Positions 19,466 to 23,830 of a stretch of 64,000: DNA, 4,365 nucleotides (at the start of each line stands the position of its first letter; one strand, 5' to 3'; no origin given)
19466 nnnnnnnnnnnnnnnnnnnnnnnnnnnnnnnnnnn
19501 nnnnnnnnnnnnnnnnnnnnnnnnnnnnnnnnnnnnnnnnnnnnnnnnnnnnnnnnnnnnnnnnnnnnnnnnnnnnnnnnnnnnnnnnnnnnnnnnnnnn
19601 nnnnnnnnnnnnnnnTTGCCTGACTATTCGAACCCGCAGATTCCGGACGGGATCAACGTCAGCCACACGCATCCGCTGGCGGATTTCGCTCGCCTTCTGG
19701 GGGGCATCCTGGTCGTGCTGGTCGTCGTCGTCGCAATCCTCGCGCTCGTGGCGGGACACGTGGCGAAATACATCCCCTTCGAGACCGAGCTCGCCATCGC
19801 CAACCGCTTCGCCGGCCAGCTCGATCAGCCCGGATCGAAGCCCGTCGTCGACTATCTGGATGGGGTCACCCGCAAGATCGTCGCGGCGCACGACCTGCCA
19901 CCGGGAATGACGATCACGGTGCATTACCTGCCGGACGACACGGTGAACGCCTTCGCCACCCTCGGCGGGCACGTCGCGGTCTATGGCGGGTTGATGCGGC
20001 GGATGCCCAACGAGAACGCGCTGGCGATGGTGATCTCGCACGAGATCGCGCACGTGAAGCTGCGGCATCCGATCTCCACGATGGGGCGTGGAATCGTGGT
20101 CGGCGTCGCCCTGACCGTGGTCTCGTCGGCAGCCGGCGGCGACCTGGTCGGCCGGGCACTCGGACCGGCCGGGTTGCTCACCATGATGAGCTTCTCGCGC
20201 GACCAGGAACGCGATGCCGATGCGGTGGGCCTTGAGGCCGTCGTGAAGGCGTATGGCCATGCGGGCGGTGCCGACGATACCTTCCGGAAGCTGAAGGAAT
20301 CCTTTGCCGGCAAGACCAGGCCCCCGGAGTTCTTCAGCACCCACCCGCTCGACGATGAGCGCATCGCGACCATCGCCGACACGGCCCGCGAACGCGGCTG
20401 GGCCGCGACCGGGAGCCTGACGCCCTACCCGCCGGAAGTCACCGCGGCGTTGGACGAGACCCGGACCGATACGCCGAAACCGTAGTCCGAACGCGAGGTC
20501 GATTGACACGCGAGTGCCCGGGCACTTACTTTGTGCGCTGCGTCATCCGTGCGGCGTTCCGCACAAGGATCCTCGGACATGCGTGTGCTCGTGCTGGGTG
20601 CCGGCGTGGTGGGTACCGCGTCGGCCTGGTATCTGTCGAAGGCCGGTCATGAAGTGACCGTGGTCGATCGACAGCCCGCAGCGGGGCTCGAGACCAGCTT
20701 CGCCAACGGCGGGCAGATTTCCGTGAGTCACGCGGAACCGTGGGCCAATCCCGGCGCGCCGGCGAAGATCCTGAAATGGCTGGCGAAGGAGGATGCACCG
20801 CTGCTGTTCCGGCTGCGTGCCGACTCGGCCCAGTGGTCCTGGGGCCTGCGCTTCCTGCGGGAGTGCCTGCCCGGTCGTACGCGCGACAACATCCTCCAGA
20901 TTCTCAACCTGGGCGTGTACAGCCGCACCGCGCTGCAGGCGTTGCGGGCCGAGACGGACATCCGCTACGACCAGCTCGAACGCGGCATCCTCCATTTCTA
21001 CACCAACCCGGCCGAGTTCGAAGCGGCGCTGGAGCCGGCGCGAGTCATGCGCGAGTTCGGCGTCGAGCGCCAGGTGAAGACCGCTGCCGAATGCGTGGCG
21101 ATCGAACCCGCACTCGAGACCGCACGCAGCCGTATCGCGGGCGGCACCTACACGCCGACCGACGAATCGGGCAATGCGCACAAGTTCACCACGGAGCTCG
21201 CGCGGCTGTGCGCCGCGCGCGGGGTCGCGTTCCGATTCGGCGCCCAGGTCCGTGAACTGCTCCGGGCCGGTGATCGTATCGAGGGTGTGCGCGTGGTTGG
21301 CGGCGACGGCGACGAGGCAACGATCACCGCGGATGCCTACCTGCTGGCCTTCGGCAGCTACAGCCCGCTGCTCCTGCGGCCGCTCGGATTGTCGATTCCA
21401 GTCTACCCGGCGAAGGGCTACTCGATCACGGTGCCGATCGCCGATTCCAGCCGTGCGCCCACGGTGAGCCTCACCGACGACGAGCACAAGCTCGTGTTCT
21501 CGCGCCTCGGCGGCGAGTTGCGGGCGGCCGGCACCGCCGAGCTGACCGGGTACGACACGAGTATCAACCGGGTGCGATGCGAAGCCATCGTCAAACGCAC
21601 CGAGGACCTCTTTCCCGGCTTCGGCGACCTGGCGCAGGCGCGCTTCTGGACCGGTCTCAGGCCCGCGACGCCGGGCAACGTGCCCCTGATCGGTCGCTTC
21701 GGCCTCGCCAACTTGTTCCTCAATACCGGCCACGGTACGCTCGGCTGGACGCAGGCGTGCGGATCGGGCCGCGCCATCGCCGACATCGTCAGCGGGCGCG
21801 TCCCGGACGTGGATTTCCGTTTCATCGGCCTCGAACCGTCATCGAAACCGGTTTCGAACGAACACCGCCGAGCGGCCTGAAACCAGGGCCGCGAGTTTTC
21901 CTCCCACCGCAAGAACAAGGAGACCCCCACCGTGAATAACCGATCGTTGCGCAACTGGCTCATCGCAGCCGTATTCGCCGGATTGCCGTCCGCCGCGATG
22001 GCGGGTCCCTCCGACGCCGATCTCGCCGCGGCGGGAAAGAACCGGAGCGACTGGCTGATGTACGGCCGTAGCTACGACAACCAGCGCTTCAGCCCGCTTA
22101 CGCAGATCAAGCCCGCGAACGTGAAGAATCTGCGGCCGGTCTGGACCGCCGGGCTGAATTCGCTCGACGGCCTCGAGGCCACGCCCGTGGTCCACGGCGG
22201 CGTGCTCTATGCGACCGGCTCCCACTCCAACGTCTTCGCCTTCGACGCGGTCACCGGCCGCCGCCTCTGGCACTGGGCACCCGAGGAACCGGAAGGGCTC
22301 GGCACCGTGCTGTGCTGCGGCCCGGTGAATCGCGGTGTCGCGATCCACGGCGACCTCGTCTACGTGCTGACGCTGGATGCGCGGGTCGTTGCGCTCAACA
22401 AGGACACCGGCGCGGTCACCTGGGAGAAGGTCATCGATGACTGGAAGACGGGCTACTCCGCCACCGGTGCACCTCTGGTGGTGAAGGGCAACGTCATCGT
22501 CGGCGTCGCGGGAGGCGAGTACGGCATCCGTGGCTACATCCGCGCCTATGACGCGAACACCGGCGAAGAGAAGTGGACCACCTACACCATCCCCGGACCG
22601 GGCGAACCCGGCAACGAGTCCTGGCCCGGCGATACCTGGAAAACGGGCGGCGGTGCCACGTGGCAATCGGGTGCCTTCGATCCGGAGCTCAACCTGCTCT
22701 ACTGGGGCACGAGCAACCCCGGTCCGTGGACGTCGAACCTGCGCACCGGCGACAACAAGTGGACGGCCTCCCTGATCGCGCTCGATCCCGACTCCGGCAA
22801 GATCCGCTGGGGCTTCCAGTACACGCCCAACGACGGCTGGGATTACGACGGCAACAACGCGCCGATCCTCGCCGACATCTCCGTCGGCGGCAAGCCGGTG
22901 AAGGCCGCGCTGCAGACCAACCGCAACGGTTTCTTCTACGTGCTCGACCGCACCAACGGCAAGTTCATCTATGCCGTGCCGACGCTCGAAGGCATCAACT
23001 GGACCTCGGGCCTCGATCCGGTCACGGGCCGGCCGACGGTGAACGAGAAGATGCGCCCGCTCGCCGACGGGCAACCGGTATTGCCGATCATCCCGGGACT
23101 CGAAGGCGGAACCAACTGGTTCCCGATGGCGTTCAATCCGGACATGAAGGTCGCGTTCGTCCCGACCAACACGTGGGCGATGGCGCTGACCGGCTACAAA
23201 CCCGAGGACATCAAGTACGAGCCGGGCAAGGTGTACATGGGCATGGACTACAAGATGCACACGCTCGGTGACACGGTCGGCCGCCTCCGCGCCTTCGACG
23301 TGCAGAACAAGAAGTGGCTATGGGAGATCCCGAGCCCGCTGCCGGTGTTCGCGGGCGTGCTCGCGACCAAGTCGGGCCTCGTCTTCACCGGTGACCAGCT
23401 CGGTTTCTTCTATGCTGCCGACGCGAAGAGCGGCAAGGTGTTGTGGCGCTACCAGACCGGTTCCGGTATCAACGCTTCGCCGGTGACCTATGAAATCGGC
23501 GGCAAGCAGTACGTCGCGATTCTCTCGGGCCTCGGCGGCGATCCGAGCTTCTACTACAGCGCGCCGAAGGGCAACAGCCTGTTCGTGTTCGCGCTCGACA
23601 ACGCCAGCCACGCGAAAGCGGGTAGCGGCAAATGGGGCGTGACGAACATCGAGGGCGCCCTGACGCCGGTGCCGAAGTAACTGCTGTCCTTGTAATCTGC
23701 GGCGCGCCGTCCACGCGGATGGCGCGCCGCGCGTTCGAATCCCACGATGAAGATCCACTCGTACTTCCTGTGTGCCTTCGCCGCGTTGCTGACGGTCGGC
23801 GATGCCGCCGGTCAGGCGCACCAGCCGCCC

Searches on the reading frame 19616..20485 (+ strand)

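Call 10: search_protein_families(library=pfam, proteins=[window:19616-20485:+], max_evalue=0.001)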
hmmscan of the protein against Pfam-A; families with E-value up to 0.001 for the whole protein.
window:19616-20485:+ (289 aa): 1 family
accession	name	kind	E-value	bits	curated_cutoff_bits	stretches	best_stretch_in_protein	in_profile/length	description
PF01435.24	Peptidase_M48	-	1.4e-25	90.6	20.3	1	84-255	10-184/186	Peptidase family M48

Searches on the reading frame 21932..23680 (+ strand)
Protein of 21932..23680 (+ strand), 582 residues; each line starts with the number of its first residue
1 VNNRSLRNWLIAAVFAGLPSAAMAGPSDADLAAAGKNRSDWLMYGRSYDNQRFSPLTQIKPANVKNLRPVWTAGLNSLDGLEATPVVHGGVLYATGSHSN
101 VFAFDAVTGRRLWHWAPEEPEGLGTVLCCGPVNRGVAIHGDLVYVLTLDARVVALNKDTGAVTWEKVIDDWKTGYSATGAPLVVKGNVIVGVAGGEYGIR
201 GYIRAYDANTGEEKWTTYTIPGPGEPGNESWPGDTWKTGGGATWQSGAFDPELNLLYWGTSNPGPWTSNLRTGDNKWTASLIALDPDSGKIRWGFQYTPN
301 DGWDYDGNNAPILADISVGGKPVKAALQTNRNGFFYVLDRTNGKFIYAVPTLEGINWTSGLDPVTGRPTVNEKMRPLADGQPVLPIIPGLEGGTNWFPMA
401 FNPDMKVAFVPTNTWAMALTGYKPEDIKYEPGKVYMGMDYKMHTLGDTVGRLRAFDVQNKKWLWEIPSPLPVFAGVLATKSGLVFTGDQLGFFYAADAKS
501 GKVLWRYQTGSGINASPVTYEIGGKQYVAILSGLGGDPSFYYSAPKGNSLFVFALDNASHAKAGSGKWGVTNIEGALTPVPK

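Call 10: search_protein_families(library=pfam, proteins=[window:21932-23680:+], max_evalue=0.001)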
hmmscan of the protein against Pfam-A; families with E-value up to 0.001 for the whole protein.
window:21932-23680:+ (582 aa): 3 families
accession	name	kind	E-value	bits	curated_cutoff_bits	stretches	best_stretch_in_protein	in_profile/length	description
PF01011.28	PQQ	-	7e-81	273.1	26.7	2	41-349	1-338/595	Glucose/ethanol/alcohol dehydrogenase, beta-propeller domain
PF13360.13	PQQ_2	-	1.3e-23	84.4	27.6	2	69-245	55-200/233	Outer membrane protein assembly factor BamB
PF13570.13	Beta-prop_ACSF4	-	8.1e-14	52.2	133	1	445-521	150-224/329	Beta-alanine-activating enzyme, beta-propeller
